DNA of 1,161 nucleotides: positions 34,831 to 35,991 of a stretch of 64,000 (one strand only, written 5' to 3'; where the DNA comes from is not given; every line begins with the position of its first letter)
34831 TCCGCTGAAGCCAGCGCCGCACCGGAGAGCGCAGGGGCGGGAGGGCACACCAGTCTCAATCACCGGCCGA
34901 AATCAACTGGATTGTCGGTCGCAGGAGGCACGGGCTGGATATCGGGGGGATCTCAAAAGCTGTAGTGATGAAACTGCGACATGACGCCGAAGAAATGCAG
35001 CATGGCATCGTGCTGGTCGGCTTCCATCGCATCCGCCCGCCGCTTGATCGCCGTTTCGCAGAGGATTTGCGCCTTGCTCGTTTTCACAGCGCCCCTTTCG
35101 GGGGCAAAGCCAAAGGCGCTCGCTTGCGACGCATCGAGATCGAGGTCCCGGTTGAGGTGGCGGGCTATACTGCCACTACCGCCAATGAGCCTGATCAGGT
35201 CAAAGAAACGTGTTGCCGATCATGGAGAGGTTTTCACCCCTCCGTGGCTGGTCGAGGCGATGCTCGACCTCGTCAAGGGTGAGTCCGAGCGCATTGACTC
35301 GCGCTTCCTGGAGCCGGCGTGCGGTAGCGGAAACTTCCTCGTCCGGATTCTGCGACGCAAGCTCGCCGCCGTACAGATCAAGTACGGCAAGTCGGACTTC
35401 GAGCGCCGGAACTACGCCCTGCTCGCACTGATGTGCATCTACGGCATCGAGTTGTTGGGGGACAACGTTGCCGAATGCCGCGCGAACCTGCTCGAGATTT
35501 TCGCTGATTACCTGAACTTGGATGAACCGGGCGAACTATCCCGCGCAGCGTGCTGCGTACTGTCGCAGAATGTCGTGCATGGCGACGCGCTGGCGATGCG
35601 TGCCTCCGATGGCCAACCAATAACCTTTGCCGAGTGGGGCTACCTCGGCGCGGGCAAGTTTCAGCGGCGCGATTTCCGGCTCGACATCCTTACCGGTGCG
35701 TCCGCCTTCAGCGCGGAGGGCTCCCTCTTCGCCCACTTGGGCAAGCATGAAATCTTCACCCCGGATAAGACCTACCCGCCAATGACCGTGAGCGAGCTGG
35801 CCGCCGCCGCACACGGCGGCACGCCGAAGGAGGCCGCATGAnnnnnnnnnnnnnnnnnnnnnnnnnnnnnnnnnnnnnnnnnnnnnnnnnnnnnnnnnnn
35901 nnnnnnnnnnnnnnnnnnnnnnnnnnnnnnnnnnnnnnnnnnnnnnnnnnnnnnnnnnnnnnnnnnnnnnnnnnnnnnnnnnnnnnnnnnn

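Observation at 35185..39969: Three-gene restriction-like operon with a catalytically incomplete methyltransferase paralog and a GIY-YIG(T5orf172)-helicase fusion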

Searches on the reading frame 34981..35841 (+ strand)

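Call 3: search_protein_families(library=pfam, proteins=[window:34981-35841:+], max_evalue=0.01)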
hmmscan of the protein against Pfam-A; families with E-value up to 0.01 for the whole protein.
window:34981-35841:+ (286 aa): 2 families
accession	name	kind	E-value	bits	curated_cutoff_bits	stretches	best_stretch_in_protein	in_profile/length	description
PF20473.4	MmeI_Mtase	-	1.3e-05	24.9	27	1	107-205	21-119/259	MmeI, DNA-methyltransferase domain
PF02384.22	N6_Mtase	-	6.6e-05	22.8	20.4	1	79-126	23-67/311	N-6 DNA Methylase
